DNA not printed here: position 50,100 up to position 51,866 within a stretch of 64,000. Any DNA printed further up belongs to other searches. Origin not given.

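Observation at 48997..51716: Two unassigned fold-type-II PLP enzymes occupy the operon core where the canonical cluster has YgeX; no carbamate kinase is present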

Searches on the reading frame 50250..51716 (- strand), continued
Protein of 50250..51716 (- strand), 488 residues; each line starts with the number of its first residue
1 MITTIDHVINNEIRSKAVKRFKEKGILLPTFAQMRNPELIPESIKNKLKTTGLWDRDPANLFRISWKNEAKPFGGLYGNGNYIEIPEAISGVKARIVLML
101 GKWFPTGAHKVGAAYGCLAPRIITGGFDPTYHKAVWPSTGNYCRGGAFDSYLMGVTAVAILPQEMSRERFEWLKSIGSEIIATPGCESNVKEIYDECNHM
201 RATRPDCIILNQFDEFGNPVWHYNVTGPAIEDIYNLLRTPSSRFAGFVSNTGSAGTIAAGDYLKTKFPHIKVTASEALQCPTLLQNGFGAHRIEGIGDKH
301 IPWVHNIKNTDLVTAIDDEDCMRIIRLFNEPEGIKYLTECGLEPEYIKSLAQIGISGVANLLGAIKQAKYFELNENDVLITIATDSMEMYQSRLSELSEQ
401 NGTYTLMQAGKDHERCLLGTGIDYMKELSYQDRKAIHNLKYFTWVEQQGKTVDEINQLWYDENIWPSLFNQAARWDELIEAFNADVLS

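Call 64: search_protein_families(library=ncbifam, proteins=[L083:5776-8127:-, L083:9194-9967:+, L083:11540-12508:+, L083:12501-13283:+, L083:13280-14260:+, L083:14407-15540:+, L083:20189-20665:+, L083:19581-20192:+, L089:6011-7168:+, L089:4728-5921:+], max_evalue=1e-20)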
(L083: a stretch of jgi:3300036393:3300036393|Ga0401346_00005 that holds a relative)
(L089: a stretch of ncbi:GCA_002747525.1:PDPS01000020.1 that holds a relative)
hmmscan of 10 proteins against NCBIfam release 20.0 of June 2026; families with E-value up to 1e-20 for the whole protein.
L083:5776-8127:- (783 aa): 13 families
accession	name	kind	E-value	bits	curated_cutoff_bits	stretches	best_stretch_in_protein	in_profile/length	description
NF040766.1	CODH_aero_grp5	exception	8.1e-169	563.3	950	2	3-580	2-576/785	aerobic carbon-monoxide dehydrogenase large subunit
NF041018.1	glyceraldDH_alpha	equivalog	1.6e-153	512.8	790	1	6-767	3-740/741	glyceraldehyde dehydrogenase subunit alpha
TIGR02416.1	CO_dehy_Mo_lg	equivalog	1.5e-144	483.1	991.15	1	14-769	1-769/770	aerobic carbon-monoxide dehydrogenase large subunit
NF043082.1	XdhA_XDHase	equivalog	5.5e-113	378.6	780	1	6-772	1-753/758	xanthine dehydrogenase subunit XdhA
TIGR03194.1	4hydrxCoA_A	equivalog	3e-108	363.2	994.55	1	20-770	11-745/746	4-hydroxybenzoyl-CoA reductase subunit alpha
NF007426.0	PRK09970.1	equivalog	6.5e-103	345.2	916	1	4-771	4-755/761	xanthine dehydrogenase molybdenum-binding subunit XdhA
TIGR03196.1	pucD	equivalog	2.9e-84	283.9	783.65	1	17-766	14-753/763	xanthine dehydrogenase subunit D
NF045668.1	pterin_aldehy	equivalog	4.9e-72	243.3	1100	2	31-557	202-718/905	molybdopterin-dependent aldehyde oxidoreductase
TIGR03311.1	Se_dep_XDH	equivalog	5.3e-62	210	830.45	1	4-557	159-678/848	selenium-dependent xanthine dehydrogenase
TIGR03313.1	Se_sel_red_Mo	hypoth_equivalog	5.4e-56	189.8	1101.9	1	183-772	384-950/951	molybdopterin-dependent oxidoreductase Mo/Fe-S-binding subunit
TIGR02965.1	xanthine_xdhB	equivalog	1e-51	176.1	849.5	1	16-773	11-756/758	xanthine dehydrogenase molybdopterin binding subunit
NF041671.1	peri_hyde_PaoC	equivalog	5.5e-48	163.9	1180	1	40-770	54-730/735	aldehyde oxidoreductase molybdenum-binding subunit PaoC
TIGR02969.1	mam_aldehyde_ox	subfamily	8.7e-30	103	1912.3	1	37-770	608-1306/1330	aldehyde oxidase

L083:9194-9967:+ (257 aa): 5 families
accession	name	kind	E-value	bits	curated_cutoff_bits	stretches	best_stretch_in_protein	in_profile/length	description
NF003814.0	PRK05406.1-3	subfamily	1.4e-99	332.5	226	1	3-254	3-254/256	5-oxoprolinase subunit PxpA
NF003813.0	PRK05406.1-2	equivalog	1.5e-73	247.2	392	1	5-249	4-248/252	5-oxoprolinase subunit PxpA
NF003815.0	PRK05406.1-4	equivalog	1.1e-70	237.8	337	1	4-250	3-244/247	5-oxoprolinase subunit PxpA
NF003816.0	PRK05406.1-5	subfamily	6.8e-69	232.1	213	1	5-244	2-244/246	5-oxoprolinase subunit PxpA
NF003812.0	PRK05406.1-1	equivalog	1.3e-59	201.8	378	1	5-249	3-242/244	5-oxoprolinase subunit PxpA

L083:11540-12508:+ (322 aa): 0 families

L083:12501-13283:+ (260 aa): 0 families

L083:13280-14260:+ (326 aa): 10 families
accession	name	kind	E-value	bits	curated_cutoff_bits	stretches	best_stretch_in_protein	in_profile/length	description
TIGR03619.1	F420_Rv2161c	subfamily_domain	1e-60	205.4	166.9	1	36-300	2-245/247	TIGR03619 family F420-dependent LLM class oxidoreductase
TIGR03560.1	F420_Rv1855c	subfamily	5.9e-39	134.2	231.4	1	31-237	12-225/227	TIGR03560 family F420-dependent LLM class oxidoreductase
TIGR03571.1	lucif_BA3436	subfamily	5.6e-33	114.5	303.9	1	27-231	26-232/304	TIGR03571 family LLM class oxidoreductase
TIGR03621.1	F420_MSMEG_2516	subfamily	1.6e-28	99.7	213.15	1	29-201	11-171/295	TIGR03621 family F420-dependent LLM class oxidoreductase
TIGR03856.1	F420_MSMEG_2906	subfamily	5e-28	98.3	243.7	1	39-235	23-205/249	LLM class F420-dependent oxidoreductase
TIGR04021.1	LLM_DMSO2_sfnG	equivalog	4.1e-27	95.5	382.95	1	66-240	61-235/350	dimethylsulfone monooxygenase SfnG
NF002619.0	PRK02271.1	equivalog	4.3e-25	88.7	276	1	26-235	9-206/329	5,10-methylenetetrahydromethanopterin reductase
TIGR03555.1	F420_mer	equivalog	1.4e-24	87.1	348.7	1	34-234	14-204/325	5,10-methylenetetrahydromethanopterin reductase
TIGR04020.1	seco_metab_LLM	subfamily_domain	1.8e-24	86.5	244.45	1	45-265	32-257/341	MupA/Atu3671 family FMN-dependent luciferase-like monooxygenase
TIGR03854.1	F420_MSMEG_3544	hypoth_equivalog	1.2e-21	77.3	295.6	1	40-233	21-207/290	TIGR03854 family LLM class F420-dependent oxidoreductase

L083:14407-15540:+ (377 aa): 2 families
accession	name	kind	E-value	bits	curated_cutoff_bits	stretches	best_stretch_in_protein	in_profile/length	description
NF011933.0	PRK15404.1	subfamily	4e-38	131.4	477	1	8-349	15-348/370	high-affinity branched-chain amino acid ABC transporter substrate-binding protein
TIGR03407.1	urea_ABC_UrtA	exception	2.2e-23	82.7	492.75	1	20-347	1-325/361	urea ABC transporter substrate-binding protein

L083:20189-20665:+ (158 aa): 0 families

L083:19581-20192:+ (203 aa): 0 families

L089:6011-7168:+ (385 aa): 20 families
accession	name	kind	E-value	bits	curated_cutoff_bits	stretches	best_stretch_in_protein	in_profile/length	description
NF006050.0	PRK08197.1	equivalog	6.9e-61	206.2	303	1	56-377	62-388/406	threonine synthase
NF004170.0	PRK05638.1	equivalog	7.9e-55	186.2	421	1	72-373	65-358/442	threonine synthase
NF005035.0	PRK06450.1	equivalog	4.1e-54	183.7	301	1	91-372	67-336/338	threonine synthase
NF006205.0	PRK08329.1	equivalog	9.9e-53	179.3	358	1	7-372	3-345/347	threonine synthase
TIGR00260.1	thrC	equivalog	3.8e-52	177.5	167.1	1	58-375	7-340/340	threonine synthase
NF004996.0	PRK06381.1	equivalog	2.6e-45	154.8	266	1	72-369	14-317/319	threonine synthase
NF006094.0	PRK08246.1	subfamily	4.7e-37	128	331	1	72-369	22-302/310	serine/threonine dehydratase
NF006390.0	PRK08639.1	equivalog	1.6e-31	109.7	421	1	71-369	23-314/418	threonine ammonia-lyase IlvA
TIGR01127.1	ilvA_1Cterm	equivalog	1.3e-29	103.4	378.75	1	90-369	16-285/380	threonine ammonia-lyase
TIGR02079.1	THD1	equivalog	1.4e-26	93.2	440.55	1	71-369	14-306/410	threonine ammonia-lyase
NF005292.0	PRK06815.1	equivalog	8.9e-25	87.4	371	1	71-367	19-305/320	threonine/serine dehydratase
TIGR01124.1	ilvA_2Cterm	equivalog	2.8e-24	85.6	411.3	1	73-349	17-283/499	threonine ammonia-lyase, biosynthetic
NF005600.0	PRK07334.1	equivalog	2.8e-24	85.4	496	1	72-369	27-311/408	threonine ammonia-lyase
NF006674.0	PRK09224.1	subfamily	1.2e-23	83.6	577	1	74-350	26-292/508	threonine ammonia-lyase IlvA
NF004771.0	PRK06110.1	equivalog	2.8e-23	82.5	317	1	84-369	32-306/323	threonine dehydratase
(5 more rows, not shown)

L089:4728-5921:+ (397 aa): 48 families (the best 25 are shown)
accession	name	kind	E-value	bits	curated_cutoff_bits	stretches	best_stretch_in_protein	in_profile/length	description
NF041091.1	asp_aminotase_Arch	equivalog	6.1e-97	324.8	550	1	15-394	11-374/376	aspartate aminotransferase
NF004769.0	PRK06107.1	equivalog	2.6e-92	309.7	617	1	4-396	6-399/402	aspartate transaminase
NF005816.0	PRK07682.1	equivalog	2.1e-91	306.5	620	1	18-396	16-384/390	aminotransferase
NF005817.0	PRK07683.1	equivalog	5e-86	288.8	575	1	17-396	14-382/387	aminotransferase A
NF041364.1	GntC_guanitoxin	equivalog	1.6e-85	287.1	415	1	37-392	4-354/356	guanitoxin biosynthesis PLP-dependent (S)-gamma-hydroxy-L-arginine cyclodehydratase GntC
NF006229.0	PRK08361.1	equivalog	3.1e-81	273.4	624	1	31-397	33-390/391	aspartate aminotransferase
NF004770.0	PRK06108.1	subfamily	4.3e-81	272.8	422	1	8-396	13-393/396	pyridoxal phosphate-dependent aminotransferase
NF005588.0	PRK07309.1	equivalog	6.2e-78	262.4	576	1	17-396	16-387/391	pyridoxal phosphate-dependent aminotransferase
NF004975.0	PRK06348.1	equivalog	4.1e-75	253.2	549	1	14-392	12-380/384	pyridoxal phosphate-dependent aminotransferase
NF006756.0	PRK09276.1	subfamily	1.1e-74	251.8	507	1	3-393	3-384/387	LL-diaminopimelate aminotransferase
TIGR03540.1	DapC_direct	equivalog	1.3e-73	248.1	593.25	1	5-393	3-382/383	LL-diaminopimelate aminotransferase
NF006230.0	PRK08363.1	equivalog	1.5e-69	234.7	534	1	22-393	21-390/398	alanine aminotransferase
NF005744.0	PRK07568.1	subfamily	6.2e-69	232.7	389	1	24-397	23-392/398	pyridoxal phosphate-dependent aminotransferase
NF005855.0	PRK07777.1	equivalog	4.5e-67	227.1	553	1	19-394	17-387/391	pyridoxal phosphate-dependent aminotransferase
NF005601.0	PRK07337.1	equivalog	2.4e-66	224.4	496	1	4-395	8-392/394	pyridoxal phosphate-dependent aminotransferase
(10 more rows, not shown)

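Call 73: list_cluster_members(proteins=[P0243, P0274, P0276, P0333, P0336, P0378, P0294, P0323, P0306, P0288])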
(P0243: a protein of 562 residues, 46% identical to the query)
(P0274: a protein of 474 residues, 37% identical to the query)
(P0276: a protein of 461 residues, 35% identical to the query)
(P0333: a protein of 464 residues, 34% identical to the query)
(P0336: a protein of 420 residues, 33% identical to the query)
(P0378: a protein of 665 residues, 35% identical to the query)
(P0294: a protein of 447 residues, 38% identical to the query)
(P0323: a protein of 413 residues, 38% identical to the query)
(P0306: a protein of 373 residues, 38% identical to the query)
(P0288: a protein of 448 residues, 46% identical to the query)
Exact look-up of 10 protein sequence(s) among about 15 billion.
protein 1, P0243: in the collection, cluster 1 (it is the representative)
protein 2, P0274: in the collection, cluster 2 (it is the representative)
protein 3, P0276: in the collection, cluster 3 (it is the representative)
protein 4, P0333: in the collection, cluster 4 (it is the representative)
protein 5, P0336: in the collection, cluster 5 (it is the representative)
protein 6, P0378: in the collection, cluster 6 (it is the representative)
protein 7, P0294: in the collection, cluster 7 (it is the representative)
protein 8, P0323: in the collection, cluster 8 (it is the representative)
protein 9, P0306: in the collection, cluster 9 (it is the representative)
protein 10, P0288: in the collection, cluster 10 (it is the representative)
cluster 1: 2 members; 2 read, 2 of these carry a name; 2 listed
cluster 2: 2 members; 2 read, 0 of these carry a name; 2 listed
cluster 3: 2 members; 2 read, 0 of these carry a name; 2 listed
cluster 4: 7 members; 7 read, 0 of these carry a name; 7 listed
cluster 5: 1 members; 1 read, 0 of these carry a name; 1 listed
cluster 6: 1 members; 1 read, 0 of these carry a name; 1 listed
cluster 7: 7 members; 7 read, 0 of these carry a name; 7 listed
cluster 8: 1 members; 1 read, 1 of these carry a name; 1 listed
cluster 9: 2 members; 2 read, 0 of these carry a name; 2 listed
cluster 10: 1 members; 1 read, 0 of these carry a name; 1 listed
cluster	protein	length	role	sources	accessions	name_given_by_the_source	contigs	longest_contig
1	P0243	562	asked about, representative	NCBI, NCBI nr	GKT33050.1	cysteine synthase, putative [Aduncisulcus paluster]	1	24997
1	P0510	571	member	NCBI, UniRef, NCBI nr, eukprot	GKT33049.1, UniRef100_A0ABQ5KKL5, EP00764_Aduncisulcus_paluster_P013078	cysteine synthase, putative [Aduncisulcus paluster] | Cysteine synthase, putative n=2 Tax=Aduncisulcus paluster TaxID=2918883 ... | gnl/Carplike_NY0171/633_a865_1055.p1 ...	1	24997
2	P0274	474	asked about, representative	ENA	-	-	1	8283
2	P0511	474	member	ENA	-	-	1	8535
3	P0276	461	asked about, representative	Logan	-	-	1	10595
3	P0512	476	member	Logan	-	-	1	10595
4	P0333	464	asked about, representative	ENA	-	-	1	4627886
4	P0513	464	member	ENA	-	-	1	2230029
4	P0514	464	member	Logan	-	-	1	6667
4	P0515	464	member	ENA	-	-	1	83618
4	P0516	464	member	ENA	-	-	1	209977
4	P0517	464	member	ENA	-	-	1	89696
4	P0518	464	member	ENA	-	-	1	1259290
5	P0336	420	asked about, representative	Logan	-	-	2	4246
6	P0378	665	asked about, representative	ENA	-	-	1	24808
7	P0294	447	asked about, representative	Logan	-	-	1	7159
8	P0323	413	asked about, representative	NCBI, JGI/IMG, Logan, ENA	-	cysteine synthase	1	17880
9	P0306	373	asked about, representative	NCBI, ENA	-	-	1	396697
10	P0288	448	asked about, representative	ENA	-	-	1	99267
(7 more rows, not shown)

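Call 74: find_encoding_contigs(protein=P0333, flank=8000, max_places=1)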
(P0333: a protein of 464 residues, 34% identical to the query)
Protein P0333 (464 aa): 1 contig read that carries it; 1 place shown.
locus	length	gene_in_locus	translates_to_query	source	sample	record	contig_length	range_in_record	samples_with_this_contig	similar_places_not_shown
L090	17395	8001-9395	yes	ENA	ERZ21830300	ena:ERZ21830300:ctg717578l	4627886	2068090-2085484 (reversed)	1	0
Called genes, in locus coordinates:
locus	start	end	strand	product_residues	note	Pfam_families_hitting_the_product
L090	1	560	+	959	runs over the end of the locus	PF01476:LysM (weak), PF23577:LysM_RLK (faint), PF01839:FG-GAP (faint), PF13517:FG-GAP_3 (faint)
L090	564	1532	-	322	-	PF13439:Glyco_transf_4, PF13579:Glyco_trans_4_4, PF20706:GT4-conflict, PF00534:Glycos_transf_1, PF13692:Glyco_trans_1_4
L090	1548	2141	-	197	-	PF03167:UDG (weak)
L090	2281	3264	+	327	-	PF13228:DUF4037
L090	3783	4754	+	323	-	-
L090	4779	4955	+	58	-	-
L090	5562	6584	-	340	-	PF01073:3Beta_HSD, PF01370:Epimerase, PF02719:Polysacc_synt_2 (faint), PF04321:RmlD_sub_bind, PF05368:NmrA (weak), PF16363:GDP_Man_Dehyd, PF13460:NAD_binding_10, PF07993:NAD_binding_4 (weak)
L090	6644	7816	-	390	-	PF00291:PALP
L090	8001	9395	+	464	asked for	PF00291:PALP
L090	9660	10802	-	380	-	-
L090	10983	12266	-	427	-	PF09861:Lar_N, PF21113:LarA_C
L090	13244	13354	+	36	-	-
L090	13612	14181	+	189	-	PF13304:AAA_21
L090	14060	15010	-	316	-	-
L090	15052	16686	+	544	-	PF00496:SBP_bac_5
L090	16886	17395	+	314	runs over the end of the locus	PF19300:BPD_transp_1_N, PF00528:BPD_transp_1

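Call 75: find_encoding_contigs(protein=P0274, flank=8000, max_places=1)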
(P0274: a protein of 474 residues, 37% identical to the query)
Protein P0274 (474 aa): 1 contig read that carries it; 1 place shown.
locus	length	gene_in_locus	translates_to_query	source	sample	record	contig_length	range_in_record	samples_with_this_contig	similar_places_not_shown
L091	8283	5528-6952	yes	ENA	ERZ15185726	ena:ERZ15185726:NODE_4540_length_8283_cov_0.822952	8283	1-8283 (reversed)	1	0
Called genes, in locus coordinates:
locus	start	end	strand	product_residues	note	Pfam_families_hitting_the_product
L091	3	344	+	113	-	?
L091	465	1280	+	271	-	-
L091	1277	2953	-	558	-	PF00503:G-alpha (faint), PF00005:ABC_tran, PF02463:SMC_N (faint), PF13304:AAA_21 (faint), PF12848:ABC_tran_Xtn, PF00005:ABC_tran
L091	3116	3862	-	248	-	-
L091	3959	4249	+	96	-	-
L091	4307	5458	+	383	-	-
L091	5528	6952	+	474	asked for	-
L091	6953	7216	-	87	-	-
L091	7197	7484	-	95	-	-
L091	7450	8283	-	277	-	?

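Call 76: find_encoding_contigs(protein=P0276, flank=8000, max_places=1)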
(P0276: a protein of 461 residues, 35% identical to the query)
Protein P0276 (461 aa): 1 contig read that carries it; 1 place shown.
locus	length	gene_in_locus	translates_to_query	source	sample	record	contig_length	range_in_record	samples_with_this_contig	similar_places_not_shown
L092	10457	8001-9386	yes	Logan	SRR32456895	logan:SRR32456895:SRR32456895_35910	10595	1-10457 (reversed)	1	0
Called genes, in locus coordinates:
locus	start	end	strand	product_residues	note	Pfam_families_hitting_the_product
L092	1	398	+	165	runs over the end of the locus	PF09537:DUF2383 (faint), PF02915:Rubrerythrin (weak), PF07875:Coat_F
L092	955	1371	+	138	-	PF03551:PadR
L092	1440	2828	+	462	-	PF03023:MurJ (weak), PF01554:MatE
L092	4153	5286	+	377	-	PF01180:DHO_dh, PF03060:NMO (faint), PF13237:Fer4_10 (weak), PF14697:Fer4_21 (weak)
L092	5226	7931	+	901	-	PF00111:Fer2, PF13085:Fer2_3 (faint), PF01799:Fer2_2, PF01315:Ald_Xan_dh_C, PF02738:MoCoBD_1, PF20256:MoCoBD_2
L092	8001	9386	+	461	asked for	-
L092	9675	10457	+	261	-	?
